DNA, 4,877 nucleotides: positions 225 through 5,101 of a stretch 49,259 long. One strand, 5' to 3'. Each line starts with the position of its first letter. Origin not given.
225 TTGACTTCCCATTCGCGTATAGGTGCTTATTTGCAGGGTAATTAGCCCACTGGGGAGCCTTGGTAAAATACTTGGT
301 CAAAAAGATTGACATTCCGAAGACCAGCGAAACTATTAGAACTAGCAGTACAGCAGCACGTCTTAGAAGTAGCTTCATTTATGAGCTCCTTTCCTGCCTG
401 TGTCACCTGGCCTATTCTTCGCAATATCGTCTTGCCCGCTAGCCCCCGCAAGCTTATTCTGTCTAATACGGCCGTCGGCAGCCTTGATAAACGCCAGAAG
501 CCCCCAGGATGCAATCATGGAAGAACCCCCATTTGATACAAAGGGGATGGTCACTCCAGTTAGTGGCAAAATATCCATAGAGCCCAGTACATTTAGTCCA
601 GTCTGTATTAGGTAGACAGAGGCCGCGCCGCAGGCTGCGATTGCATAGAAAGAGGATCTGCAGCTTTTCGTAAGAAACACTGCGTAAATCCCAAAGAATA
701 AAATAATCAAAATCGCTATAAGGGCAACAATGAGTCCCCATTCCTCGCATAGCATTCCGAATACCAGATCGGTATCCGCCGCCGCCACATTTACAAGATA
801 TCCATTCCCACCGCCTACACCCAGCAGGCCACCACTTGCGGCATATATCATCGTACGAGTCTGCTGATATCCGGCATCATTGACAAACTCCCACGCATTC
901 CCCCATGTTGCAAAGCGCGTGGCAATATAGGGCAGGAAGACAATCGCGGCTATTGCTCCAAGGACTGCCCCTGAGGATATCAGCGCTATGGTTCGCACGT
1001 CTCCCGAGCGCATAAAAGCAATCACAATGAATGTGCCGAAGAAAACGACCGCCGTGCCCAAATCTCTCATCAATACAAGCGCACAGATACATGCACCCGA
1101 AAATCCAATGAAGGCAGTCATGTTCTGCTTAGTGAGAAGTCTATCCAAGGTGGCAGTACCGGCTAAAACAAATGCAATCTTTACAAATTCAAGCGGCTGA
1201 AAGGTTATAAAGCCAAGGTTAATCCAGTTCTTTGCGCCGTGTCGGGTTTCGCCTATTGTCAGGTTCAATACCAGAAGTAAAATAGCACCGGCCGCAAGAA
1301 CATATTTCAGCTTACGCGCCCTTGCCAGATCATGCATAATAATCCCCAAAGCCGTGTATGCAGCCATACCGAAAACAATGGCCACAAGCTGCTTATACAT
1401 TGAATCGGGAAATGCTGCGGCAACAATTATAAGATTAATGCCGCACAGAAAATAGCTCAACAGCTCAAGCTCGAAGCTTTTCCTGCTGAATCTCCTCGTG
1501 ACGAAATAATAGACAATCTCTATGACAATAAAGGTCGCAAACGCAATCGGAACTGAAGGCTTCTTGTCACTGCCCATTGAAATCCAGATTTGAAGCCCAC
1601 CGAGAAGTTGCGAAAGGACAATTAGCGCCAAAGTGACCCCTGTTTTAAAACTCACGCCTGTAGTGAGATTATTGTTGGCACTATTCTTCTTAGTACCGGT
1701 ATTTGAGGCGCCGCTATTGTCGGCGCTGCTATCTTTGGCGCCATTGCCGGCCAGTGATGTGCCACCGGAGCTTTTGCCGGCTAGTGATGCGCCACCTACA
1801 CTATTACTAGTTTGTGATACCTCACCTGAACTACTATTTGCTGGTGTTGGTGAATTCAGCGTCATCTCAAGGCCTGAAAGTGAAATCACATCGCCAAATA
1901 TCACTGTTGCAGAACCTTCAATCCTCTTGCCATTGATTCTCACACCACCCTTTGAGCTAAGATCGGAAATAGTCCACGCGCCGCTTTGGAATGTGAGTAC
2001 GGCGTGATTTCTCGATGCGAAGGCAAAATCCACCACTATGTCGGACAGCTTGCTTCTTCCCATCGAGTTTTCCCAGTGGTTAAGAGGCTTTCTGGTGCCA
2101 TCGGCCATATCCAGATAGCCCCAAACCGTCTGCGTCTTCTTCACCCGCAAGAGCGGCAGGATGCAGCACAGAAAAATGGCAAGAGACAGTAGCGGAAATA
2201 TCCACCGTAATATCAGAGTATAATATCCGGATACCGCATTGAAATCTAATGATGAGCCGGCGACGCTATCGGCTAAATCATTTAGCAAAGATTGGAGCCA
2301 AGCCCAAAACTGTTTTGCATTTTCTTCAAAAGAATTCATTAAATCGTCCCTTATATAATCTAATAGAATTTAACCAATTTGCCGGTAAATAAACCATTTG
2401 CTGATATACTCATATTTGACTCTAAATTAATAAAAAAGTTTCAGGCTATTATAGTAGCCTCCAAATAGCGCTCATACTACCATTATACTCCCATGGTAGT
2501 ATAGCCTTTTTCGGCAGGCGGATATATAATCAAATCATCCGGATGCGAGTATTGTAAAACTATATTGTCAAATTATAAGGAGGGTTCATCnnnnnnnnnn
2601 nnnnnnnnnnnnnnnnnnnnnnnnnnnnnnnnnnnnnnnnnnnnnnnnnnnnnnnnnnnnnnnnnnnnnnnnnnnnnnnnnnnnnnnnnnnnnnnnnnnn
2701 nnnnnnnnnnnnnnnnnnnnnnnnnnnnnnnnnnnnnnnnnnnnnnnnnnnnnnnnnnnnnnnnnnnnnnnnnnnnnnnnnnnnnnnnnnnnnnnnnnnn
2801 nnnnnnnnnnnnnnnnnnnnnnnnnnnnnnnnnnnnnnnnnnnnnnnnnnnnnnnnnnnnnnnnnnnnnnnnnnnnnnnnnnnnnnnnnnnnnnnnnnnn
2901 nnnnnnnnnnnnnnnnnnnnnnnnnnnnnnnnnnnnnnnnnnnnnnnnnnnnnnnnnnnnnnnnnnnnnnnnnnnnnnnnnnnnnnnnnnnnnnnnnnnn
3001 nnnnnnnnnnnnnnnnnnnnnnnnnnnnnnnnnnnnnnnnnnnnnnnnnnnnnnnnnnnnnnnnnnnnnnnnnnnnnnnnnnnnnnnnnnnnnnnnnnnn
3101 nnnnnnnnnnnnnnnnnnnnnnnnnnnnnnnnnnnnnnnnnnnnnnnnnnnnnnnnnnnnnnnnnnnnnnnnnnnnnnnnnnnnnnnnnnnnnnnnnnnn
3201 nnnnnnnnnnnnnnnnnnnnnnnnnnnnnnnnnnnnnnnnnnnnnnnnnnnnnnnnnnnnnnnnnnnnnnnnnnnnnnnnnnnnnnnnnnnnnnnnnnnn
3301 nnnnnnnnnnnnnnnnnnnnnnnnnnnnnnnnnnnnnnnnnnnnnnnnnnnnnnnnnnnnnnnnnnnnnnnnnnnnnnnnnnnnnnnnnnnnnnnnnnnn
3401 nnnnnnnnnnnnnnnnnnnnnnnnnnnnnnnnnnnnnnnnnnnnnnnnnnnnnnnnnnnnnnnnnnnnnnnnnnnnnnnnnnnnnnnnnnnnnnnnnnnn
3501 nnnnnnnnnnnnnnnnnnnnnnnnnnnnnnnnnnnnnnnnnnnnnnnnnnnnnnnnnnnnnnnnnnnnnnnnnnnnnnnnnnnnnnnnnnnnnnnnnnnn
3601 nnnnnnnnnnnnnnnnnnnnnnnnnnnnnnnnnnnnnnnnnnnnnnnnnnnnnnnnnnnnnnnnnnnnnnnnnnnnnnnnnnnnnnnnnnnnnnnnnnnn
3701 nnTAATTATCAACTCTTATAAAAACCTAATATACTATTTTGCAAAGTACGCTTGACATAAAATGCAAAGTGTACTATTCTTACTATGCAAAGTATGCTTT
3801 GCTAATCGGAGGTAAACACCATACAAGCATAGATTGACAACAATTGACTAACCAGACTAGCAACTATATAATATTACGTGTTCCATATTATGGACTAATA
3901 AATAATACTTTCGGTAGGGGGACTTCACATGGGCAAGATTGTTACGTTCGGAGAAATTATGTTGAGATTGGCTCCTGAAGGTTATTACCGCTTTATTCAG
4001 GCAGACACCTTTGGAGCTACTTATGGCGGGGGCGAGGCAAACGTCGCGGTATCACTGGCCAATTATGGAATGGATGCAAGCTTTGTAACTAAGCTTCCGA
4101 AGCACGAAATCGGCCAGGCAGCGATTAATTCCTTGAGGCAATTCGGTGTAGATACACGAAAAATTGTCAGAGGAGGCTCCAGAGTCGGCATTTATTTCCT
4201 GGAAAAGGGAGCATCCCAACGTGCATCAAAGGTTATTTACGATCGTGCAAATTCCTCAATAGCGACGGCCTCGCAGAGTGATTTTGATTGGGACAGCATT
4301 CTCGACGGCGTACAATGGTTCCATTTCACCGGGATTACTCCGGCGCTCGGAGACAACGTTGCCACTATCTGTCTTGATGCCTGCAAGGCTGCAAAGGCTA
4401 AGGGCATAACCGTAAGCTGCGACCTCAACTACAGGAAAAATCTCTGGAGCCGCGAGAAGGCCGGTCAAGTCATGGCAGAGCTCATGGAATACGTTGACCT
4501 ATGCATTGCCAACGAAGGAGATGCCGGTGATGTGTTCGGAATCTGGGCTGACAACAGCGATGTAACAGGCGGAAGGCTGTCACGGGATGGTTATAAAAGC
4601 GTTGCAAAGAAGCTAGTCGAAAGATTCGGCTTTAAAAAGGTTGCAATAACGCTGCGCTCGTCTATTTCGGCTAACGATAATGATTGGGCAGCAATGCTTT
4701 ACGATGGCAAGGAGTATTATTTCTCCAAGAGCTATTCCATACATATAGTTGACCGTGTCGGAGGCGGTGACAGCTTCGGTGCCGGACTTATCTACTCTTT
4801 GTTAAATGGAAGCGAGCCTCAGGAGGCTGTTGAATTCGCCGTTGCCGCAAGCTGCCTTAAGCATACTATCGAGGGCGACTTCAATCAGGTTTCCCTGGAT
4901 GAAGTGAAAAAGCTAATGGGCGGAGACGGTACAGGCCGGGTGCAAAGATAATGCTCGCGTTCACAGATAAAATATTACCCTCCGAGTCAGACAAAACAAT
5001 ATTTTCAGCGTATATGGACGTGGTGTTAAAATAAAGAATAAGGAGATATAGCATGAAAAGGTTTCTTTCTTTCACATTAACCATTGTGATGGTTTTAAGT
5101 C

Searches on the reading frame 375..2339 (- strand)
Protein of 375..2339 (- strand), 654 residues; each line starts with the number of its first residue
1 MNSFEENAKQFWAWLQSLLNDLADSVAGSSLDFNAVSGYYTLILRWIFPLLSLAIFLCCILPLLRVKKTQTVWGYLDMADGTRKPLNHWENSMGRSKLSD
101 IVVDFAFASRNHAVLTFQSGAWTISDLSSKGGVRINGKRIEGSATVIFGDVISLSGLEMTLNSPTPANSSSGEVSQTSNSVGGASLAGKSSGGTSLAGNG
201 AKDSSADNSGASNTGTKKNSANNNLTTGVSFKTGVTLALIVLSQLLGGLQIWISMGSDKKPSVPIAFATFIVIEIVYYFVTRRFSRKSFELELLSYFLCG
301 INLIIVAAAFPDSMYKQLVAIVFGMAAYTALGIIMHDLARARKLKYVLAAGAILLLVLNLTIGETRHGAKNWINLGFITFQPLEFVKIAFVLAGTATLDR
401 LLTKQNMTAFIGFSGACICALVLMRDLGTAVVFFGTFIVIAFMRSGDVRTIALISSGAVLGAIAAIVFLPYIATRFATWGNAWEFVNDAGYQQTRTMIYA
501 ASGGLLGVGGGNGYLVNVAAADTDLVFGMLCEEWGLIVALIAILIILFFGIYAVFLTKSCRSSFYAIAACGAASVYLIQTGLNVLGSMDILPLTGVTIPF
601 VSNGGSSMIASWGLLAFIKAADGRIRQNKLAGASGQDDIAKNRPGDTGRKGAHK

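Call 94: search_protein_families(library=pfam, proteins=[window:375-2339:-], max_evalue=0.00001)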
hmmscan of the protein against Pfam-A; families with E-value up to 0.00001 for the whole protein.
window:375-2339:- (654 aa): 3 families
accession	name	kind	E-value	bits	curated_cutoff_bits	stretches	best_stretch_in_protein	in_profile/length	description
PF01098.24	FTSW_RODA_SPOVE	-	1.1e-52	179.6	26.4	1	314-619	38-348/356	Cell cycle protein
PF00498.31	FHA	-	8.9e-13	48.9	20.7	1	92-154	2-66/67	FHA domain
PF16697.10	Yop-YscD_cpl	-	2.1e-08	34.7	33.2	1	80-162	8-91/94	Inner membrane component of T3SS, cytoplasmic domain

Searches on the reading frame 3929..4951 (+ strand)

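Call 94: search_protein_families(library=pfam, proteins=[window:3929-4951:+], max_evalue=0.00001)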
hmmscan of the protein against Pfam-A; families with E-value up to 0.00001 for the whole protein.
window:3929-4951:+ (340 aa): 1 family
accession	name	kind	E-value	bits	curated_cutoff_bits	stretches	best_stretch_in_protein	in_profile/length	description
PF00294.29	PfkB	-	2.8e-34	119.3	25.8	1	2-312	2-290/302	pfkB family carbohydrate kinase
